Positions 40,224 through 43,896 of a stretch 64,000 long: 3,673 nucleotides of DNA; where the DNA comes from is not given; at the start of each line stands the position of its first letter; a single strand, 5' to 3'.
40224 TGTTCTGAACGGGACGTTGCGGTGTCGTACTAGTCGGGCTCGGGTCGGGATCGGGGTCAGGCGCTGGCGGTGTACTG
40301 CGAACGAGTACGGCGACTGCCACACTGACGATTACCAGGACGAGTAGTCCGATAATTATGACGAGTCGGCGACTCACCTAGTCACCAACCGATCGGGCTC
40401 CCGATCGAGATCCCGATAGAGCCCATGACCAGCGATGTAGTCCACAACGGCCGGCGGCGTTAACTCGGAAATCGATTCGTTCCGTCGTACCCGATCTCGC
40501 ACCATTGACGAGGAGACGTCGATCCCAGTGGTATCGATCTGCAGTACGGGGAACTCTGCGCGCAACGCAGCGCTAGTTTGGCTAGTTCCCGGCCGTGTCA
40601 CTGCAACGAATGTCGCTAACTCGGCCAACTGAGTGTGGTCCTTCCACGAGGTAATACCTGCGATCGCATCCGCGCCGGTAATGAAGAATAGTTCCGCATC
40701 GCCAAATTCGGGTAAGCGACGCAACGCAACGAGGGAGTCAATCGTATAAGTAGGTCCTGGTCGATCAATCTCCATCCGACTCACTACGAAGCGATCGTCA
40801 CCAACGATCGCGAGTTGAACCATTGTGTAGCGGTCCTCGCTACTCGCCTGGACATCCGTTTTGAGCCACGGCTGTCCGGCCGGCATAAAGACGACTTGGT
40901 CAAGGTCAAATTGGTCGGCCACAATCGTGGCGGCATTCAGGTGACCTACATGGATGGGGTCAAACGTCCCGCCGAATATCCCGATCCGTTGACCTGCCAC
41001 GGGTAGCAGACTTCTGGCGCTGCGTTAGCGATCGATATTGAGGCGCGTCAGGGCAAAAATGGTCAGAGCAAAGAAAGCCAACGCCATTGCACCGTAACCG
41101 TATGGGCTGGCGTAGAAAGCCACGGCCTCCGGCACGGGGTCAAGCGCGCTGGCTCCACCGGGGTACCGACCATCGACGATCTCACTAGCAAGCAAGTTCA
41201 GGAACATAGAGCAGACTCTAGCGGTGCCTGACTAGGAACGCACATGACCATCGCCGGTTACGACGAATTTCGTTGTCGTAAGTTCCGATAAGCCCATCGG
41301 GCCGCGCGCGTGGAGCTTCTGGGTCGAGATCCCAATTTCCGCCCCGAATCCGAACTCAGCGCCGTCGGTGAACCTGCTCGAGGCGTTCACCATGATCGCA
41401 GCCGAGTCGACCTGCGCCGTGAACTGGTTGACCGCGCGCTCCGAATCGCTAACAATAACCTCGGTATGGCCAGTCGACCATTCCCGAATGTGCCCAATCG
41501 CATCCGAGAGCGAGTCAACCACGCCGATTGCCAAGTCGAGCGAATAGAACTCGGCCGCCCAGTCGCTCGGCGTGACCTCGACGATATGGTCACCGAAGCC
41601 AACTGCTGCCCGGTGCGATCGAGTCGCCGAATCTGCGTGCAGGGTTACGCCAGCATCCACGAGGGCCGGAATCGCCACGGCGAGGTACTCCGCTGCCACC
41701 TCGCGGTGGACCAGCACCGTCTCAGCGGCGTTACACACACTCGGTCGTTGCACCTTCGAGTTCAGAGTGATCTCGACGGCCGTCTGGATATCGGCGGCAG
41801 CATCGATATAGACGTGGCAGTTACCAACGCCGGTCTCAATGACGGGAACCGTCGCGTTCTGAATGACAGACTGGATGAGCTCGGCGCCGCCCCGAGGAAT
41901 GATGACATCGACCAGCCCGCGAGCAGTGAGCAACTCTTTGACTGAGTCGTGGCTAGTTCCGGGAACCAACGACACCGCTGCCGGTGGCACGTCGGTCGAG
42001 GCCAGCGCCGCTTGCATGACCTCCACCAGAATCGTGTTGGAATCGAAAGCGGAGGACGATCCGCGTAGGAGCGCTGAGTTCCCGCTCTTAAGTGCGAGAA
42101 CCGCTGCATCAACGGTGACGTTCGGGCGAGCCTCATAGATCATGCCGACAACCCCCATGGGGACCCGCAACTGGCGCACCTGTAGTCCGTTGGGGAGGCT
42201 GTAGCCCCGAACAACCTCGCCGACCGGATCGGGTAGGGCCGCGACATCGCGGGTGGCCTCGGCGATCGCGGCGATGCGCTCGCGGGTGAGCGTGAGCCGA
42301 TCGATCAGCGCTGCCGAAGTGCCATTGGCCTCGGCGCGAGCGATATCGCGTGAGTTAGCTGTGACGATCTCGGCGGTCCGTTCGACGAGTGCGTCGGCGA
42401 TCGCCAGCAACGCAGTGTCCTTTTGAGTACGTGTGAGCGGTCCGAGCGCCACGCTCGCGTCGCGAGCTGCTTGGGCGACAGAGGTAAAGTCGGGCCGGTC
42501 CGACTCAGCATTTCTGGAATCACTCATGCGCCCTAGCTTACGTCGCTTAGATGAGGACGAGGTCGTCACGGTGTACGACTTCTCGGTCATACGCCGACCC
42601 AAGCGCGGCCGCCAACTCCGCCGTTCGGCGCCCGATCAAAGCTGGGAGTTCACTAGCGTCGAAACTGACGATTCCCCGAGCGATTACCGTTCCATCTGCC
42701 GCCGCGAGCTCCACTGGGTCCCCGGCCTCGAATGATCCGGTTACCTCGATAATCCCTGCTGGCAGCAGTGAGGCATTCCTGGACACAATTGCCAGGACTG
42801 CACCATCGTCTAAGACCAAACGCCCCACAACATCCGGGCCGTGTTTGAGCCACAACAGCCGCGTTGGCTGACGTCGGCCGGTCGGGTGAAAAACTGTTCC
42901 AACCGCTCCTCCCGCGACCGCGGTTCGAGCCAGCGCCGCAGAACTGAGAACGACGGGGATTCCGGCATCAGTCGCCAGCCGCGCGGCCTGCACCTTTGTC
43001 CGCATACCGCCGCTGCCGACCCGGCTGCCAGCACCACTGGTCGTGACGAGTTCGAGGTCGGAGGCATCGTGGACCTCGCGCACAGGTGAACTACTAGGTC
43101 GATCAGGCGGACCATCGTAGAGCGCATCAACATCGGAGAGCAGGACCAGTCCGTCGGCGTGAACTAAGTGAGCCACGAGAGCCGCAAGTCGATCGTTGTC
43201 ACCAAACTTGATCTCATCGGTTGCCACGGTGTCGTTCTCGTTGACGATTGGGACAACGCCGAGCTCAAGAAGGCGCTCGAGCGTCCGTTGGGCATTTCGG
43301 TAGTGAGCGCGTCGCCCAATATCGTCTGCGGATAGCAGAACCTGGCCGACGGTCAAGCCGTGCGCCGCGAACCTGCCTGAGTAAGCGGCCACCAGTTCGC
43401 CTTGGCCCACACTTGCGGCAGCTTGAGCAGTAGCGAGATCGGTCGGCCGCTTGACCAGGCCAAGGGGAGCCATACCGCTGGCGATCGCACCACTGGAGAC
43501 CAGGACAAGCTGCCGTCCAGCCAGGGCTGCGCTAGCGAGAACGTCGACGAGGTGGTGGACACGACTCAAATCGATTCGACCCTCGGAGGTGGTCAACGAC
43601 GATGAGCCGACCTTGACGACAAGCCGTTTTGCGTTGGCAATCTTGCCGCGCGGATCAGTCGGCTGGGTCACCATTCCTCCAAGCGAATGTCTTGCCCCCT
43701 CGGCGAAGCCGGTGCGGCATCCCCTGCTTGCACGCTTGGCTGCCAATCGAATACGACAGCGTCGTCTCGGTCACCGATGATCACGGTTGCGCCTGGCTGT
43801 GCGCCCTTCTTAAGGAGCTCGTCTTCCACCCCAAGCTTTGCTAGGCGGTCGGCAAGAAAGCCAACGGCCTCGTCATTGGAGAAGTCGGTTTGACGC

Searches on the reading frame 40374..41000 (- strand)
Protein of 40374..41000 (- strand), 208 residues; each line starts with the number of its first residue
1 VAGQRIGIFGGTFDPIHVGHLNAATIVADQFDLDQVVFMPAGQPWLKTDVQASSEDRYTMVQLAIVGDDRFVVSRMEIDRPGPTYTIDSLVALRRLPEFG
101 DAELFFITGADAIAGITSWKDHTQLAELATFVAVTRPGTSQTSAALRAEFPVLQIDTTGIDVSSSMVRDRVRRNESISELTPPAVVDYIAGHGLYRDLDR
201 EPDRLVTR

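Call 41: search_protein_families(library=pfam, proteins=[window:40374-41000:-], max_evalue=0.0001)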
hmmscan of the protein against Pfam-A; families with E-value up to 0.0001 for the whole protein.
window:40374-41000:- (208 aa): 1 family
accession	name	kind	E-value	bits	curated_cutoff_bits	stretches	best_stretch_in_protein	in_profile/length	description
PF01467.32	CTP_transf_like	-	8.4e-23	81.5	21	1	8-170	1-133/133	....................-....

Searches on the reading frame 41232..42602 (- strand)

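Call 76: search_protein_families(library=pfam, proteins=[window:41232-42602:-], max_evalue=0.001)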
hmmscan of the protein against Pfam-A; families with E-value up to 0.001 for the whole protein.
window:41232-42602:- (456 aa): 1 family
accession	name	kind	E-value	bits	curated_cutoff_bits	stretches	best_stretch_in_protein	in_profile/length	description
PF00171.27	Aldedh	-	4.1e-20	72.2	23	1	32-310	24-289/461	Aldehyde dehydrogenase family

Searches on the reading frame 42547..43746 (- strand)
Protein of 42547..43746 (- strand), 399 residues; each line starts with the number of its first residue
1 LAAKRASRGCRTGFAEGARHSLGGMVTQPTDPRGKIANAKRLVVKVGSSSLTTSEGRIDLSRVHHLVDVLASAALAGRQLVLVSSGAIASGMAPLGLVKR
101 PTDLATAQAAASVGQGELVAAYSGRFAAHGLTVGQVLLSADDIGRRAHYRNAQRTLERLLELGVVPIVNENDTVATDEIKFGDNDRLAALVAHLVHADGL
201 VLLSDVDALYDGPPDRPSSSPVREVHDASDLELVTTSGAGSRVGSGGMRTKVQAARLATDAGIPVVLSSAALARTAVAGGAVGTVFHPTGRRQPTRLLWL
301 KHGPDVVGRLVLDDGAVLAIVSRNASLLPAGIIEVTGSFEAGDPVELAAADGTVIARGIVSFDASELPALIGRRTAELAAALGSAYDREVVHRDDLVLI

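Call 76: search_protein_families(library=pfam, proteins=[window:42547-43746:-], max_evalue=0.001)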
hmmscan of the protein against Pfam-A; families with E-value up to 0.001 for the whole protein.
window:42547-43746:- (399 aa): 3 families
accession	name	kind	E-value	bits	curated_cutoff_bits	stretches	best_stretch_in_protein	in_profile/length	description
PF00696.33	AA_kinase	-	3e-43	148.7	24.9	1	40-267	1-232/234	Amino acid kinase family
PF01472.26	PUA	-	9.7e-18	64.3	24.8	1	308-379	1-71/74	PUA domain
PF17785.7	PUA_3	-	0.00063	19.9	22.6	0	330-361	21-52/64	PUA-like domain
